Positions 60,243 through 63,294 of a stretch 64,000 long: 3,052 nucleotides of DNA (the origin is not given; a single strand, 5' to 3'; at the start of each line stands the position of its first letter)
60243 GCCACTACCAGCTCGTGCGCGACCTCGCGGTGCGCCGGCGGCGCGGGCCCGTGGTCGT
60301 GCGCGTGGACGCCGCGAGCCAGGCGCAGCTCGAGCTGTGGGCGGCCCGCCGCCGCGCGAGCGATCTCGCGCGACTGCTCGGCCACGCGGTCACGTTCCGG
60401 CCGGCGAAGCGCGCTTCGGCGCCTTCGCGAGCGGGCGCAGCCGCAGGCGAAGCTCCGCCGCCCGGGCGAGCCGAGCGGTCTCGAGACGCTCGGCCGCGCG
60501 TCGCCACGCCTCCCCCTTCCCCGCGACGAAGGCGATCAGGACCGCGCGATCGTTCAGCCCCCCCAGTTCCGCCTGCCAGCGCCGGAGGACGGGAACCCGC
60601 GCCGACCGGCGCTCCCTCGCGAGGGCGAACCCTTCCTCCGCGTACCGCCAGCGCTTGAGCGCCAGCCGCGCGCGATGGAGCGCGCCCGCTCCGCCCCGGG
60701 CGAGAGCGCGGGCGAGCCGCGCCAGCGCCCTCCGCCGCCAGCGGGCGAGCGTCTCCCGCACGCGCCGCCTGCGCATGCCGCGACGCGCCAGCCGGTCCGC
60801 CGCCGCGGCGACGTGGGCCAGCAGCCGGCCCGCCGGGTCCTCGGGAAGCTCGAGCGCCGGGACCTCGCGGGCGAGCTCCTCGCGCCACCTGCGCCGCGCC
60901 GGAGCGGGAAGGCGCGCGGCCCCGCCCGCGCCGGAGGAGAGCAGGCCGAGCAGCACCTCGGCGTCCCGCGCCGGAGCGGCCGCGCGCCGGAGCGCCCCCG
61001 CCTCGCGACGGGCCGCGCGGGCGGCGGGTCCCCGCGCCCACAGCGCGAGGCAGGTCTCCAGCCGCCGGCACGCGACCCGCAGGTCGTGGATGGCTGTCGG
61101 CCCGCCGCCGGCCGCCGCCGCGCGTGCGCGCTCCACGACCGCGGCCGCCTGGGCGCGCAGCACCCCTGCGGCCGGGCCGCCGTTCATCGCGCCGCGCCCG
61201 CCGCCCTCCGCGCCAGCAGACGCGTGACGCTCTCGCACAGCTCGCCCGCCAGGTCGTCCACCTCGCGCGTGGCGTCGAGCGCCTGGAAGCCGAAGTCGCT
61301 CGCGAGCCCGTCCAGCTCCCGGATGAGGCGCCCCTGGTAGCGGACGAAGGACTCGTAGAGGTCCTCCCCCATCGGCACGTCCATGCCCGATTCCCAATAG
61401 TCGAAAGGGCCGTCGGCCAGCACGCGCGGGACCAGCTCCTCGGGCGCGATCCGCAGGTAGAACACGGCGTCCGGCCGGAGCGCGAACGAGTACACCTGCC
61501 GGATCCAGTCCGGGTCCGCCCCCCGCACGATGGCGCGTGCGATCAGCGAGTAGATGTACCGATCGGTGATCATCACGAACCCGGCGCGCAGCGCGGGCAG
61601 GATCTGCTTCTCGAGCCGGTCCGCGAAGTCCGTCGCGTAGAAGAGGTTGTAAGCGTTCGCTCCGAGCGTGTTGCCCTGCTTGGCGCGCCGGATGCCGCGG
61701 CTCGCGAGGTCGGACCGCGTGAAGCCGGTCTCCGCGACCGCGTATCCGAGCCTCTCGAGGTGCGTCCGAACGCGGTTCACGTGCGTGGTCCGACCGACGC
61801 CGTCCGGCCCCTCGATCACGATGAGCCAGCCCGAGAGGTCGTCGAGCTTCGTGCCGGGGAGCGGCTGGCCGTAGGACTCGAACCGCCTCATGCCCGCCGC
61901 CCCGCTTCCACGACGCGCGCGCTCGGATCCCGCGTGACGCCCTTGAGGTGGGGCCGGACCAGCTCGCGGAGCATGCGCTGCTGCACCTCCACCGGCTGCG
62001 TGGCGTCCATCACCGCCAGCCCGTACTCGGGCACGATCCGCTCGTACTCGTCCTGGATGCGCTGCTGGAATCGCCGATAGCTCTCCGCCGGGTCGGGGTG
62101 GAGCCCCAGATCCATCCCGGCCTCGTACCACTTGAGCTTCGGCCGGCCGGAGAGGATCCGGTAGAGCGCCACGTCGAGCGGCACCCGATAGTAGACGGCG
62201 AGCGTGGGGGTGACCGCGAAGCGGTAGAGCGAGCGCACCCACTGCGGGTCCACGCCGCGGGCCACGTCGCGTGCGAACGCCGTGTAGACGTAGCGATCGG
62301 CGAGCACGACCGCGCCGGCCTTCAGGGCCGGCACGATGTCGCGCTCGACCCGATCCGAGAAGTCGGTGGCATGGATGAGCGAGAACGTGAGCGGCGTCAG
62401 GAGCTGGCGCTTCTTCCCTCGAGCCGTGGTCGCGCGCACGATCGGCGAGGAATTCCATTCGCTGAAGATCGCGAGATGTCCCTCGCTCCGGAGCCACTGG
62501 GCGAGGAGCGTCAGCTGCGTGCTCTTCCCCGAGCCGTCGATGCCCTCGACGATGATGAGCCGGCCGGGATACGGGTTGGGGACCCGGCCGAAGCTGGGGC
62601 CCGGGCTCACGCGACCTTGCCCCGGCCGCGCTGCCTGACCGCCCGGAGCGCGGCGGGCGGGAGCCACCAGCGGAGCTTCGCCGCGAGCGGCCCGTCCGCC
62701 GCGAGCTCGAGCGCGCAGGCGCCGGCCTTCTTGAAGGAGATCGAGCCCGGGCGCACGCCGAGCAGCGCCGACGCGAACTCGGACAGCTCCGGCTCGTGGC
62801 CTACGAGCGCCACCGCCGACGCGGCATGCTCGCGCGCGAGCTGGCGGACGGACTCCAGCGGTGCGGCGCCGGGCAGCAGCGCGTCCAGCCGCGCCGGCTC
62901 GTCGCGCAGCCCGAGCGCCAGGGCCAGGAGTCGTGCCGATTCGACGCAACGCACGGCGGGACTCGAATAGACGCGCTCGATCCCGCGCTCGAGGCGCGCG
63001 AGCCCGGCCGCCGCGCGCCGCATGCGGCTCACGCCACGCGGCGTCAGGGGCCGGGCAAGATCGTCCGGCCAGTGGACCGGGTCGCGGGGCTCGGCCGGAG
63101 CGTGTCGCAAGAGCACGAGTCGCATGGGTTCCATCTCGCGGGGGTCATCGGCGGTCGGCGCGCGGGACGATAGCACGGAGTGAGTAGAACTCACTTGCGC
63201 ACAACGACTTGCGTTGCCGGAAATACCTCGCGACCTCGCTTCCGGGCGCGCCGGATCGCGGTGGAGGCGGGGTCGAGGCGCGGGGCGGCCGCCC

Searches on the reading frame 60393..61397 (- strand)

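Call 85: search_protein_families(library=pfam, proteins=[window:60393-61397:-], max_evalue=0.00001)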
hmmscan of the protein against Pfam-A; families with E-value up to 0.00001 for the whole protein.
window:60393-61397:- (335 aa): 1 family
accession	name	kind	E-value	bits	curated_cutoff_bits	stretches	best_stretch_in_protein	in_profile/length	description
PF05235.19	CHAD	-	1.5e-17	64.8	25.6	1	80-291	3-227/228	CHAD domain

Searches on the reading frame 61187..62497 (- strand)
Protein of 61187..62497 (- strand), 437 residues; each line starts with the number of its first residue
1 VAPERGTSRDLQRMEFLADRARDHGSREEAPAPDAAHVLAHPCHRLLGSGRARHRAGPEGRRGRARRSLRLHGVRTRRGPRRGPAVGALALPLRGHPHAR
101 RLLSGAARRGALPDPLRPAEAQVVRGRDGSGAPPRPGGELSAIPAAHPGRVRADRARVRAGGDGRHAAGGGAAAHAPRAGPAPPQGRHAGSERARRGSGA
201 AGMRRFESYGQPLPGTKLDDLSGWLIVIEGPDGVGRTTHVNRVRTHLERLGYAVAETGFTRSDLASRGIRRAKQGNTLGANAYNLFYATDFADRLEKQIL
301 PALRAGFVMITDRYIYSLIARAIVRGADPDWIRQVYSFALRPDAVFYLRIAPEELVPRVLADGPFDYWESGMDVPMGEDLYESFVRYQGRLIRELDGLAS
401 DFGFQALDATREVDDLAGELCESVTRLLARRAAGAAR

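Call 85: search_protein_families(library=pfam, proteins=[window:61187-62497:-], max_evalue=0.00001)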
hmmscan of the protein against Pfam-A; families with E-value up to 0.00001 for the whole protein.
window:61187-62497:- (437 aa): 1 family
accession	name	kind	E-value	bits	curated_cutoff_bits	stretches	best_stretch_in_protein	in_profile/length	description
PF02223.23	Thymidylate_kin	-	1.9e-18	67.2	27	1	228-361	1-137/185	Thymidylate kinase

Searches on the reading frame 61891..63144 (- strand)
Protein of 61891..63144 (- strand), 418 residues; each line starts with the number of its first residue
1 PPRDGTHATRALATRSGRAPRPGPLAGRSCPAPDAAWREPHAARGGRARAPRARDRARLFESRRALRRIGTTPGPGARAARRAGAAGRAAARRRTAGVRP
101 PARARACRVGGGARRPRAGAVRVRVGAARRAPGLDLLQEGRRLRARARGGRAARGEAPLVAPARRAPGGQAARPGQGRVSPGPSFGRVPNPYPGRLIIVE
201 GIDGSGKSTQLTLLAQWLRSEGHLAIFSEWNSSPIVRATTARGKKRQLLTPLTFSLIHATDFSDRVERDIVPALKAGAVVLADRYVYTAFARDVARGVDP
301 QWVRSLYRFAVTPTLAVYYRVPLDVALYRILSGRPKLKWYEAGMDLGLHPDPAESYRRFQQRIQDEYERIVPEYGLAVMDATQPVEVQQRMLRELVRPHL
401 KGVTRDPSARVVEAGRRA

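Call 85: search_protein_families(library=pfam, proteins=[window:61891-63144:-], max_evalue=0.00001)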
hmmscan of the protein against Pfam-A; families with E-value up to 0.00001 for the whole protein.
window:61891-63144:- (418 aa): 1 family
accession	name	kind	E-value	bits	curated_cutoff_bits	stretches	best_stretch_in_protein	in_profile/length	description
PF02223.23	Thymidylate_kin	-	3.4e-19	69.7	27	1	199-389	1-182/185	Thymidylate kinase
